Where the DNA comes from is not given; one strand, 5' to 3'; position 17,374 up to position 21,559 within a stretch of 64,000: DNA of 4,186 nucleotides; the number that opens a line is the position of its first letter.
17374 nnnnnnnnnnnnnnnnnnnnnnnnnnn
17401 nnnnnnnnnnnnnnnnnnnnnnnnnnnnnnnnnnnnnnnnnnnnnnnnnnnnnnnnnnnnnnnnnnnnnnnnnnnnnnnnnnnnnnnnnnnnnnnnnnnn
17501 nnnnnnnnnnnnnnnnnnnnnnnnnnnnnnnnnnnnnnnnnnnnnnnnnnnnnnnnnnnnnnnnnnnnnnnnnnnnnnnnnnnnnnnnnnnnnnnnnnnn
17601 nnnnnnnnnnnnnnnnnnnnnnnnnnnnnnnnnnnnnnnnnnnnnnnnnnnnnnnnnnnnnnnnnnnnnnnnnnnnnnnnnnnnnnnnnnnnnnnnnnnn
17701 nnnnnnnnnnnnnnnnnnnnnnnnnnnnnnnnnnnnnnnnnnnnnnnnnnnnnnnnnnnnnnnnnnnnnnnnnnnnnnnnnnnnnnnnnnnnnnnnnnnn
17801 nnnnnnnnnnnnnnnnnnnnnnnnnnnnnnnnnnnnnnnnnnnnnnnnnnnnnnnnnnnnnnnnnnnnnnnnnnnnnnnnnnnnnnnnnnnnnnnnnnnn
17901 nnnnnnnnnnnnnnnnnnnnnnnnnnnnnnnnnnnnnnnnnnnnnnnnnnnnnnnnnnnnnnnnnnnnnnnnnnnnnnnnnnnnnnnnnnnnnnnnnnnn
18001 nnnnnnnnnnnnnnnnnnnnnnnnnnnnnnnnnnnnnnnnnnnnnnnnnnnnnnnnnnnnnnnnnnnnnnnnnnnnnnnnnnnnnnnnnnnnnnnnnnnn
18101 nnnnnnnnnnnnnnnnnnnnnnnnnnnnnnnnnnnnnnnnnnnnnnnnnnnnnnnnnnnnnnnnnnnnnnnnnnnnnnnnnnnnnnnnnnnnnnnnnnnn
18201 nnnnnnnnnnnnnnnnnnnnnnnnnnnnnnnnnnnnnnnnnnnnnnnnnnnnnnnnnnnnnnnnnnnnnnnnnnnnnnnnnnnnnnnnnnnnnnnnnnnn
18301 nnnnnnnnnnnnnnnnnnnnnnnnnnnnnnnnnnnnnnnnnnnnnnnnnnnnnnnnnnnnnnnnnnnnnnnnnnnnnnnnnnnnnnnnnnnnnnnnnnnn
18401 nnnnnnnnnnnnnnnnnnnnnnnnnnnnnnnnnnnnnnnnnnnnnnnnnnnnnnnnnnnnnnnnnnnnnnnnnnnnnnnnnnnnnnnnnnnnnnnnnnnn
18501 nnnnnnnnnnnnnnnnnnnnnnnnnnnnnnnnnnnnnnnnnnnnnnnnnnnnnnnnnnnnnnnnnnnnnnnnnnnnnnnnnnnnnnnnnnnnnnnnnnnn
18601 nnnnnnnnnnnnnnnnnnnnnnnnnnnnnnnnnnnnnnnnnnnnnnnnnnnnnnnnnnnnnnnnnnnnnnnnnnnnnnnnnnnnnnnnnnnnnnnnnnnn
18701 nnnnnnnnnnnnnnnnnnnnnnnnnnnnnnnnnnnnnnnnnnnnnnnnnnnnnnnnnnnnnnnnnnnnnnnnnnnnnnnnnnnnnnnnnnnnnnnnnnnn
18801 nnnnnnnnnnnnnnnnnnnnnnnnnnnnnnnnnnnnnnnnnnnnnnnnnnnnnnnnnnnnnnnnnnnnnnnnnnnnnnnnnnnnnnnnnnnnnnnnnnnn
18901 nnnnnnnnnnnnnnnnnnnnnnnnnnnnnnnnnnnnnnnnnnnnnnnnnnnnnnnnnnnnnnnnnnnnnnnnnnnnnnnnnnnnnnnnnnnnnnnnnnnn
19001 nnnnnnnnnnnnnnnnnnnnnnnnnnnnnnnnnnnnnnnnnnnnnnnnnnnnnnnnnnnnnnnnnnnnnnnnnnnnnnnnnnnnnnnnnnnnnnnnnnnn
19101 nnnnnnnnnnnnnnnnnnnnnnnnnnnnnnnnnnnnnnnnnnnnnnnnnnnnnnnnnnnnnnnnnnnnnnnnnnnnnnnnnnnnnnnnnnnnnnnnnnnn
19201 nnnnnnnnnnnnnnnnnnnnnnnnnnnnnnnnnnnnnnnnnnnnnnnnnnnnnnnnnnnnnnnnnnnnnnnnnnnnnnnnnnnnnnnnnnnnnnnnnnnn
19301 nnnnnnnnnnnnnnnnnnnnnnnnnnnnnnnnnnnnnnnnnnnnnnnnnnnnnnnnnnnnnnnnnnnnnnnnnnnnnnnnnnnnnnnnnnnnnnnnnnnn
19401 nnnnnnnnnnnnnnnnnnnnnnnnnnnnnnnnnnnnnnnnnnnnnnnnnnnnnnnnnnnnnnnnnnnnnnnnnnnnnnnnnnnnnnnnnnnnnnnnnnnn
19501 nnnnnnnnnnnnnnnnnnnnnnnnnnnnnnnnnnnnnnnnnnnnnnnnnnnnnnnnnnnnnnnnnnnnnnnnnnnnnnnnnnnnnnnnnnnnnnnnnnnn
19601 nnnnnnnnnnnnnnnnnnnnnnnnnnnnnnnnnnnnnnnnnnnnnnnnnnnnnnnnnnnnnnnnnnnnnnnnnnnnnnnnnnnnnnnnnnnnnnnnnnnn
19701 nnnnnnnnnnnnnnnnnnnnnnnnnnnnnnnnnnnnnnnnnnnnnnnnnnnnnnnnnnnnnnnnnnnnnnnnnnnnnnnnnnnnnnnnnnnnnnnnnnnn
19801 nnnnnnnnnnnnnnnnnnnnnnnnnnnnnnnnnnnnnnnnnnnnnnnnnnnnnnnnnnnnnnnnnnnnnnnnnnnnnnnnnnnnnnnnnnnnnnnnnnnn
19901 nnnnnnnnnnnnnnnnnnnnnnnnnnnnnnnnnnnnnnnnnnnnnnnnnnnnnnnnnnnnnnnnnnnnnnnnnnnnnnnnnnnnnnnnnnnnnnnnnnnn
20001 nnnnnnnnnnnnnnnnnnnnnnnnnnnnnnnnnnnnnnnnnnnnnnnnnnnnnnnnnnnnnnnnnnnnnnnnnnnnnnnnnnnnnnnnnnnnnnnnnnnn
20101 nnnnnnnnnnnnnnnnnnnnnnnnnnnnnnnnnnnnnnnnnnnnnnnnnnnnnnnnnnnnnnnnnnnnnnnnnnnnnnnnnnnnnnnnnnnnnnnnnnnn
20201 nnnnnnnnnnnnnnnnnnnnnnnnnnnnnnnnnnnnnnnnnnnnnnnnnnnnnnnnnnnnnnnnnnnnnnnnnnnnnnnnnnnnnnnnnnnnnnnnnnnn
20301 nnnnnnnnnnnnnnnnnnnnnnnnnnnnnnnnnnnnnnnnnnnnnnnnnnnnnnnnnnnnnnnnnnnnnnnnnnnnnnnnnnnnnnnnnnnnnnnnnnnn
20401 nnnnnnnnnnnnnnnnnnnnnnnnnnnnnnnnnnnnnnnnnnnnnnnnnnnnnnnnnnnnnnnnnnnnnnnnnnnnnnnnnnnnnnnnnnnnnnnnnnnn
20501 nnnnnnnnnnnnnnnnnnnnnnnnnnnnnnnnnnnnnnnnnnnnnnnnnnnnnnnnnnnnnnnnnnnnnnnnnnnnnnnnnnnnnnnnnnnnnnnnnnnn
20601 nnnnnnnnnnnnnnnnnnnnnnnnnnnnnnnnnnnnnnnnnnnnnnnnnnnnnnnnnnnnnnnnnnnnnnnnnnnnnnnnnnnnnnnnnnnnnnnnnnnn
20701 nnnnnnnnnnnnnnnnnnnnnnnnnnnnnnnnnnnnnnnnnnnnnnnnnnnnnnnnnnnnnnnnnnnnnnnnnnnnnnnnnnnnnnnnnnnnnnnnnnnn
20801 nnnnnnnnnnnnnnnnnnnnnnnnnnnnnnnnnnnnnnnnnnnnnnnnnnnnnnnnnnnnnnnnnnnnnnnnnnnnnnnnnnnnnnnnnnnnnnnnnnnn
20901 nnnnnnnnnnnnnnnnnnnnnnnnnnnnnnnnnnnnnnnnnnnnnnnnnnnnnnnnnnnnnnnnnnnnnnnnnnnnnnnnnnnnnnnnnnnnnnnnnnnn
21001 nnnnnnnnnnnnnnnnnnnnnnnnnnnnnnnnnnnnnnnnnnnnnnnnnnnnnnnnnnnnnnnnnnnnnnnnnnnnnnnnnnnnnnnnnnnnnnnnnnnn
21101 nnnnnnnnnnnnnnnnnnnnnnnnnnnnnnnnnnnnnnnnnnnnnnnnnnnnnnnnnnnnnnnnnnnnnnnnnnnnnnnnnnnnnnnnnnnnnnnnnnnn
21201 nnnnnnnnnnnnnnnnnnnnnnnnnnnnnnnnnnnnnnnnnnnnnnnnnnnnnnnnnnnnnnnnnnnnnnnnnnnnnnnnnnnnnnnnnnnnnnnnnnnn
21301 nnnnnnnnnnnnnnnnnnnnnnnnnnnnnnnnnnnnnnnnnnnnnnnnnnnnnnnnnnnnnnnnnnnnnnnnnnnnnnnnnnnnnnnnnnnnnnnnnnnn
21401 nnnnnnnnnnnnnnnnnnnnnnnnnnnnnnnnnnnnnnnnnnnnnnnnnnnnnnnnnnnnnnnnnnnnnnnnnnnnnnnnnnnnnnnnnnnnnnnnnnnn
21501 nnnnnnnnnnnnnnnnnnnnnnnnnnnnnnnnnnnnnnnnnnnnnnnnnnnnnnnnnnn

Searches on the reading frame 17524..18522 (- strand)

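Call 63: search_protein_families(library=pfam, proteins=[window:17524-18522:-], max_evalue=0.00001)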
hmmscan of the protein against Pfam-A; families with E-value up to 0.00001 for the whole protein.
window:17524-18522:- (332 aa): 1 family
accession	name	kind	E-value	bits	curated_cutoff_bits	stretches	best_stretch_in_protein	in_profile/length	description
PF14057.11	GGGtGRT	-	5.4e-199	660.4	27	1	4-330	1-327/327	GGGtGRT protein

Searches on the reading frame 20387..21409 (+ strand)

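Call 63: search_protein_families(library=pfam, proteins=[window:20387-21409:+], max_evalue=0.00001)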
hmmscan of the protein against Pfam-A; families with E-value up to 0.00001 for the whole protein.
window:20387-21409:+ (340 aa): 1 family
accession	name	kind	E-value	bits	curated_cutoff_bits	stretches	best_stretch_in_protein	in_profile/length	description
PF00217.24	ATP-gua_Ptrans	-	3.4e-66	223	22.4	1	41-240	1-201/203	ATP:guanido phosphotransferase, C-terminal catalytic domain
